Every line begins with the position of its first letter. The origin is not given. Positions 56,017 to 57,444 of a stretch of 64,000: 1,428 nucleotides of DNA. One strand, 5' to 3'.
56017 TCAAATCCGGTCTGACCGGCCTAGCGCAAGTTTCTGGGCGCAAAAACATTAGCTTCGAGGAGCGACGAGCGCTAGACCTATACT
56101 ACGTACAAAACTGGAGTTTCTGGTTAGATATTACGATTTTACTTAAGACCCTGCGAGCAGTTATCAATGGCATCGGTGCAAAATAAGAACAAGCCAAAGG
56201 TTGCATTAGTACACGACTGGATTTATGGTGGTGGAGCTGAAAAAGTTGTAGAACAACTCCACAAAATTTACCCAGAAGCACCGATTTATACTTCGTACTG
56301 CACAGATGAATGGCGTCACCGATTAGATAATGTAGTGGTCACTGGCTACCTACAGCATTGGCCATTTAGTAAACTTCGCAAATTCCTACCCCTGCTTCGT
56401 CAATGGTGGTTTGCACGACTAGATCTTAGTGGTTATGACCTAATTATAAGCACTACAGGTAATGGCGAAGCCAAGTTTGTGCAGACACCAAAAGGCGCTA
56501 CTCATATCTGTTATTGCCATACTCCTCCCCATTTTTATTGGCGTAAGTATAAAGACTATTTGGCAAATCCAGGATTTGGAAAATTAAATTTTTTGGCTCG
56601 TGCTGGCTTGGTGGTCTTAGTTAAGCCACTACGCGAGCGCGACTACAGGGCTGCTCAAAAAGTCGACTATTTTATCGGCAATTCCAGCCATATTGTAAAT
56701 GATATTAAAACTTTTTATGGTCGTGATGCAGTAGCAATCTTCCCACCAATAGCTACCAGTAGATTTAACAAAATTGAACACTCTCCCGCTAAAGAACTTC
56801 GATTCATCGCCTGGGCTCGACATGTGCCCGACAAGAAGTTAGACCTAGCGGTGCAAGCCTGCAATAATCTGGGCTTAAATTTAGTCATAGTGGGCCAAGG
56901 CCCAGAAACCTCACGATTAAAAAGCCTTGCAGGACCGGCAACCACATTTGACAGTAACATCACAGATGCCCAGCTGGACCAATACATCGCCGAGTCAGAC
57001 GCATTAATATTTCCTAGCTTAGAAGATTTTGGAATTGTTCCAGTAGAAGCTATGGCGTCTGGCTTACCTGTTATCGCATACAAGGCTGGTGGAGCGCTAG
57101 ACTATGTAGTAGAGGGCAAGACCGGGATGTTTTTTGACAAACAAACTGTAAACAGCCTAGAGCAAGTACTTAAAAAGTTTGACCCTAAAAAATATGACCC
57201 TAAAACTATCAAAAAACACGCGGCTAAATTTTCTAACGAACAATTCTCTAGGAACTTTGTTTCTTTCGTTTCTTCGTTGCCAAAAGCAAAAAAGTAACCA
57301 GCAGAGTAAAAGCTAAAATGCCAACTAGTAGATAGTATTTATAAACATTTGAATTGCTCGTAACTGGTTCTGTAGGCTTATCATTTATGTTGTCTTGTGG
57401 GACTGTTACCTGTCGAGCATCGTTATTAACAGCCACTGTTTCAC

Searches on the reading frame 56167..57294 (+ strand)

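Call 28: search_protein_families(library=pfam, max_evalue=0.00001, proteins=[window:56167-57294:+])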
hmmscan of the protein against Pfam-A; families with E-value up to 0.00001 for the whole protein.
seq(376 aa): 4 families
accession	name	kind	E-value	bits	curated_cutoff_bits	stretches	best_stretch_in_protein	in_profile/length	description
PF00534.26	Glycos_transf_1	-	4.3e-24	85.4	26.4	1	202-338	7-155/172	Glycosyl transferases group 1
PF13692.12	Glyco_trans_1_4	-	8e-19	68.8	27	1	216-333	7-134/142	Glycosyl transferases group 1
PF20706.3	GT4-conflict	-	1.2e-07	31.5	26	1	179-317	164-323/385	Family 4 Glycosyltransferase in conflict systems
PF13439.12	Glyco_transf_4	-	1.5e-06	28.8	28.5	1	22-193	2-163/170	Glycosyltransferase Family 4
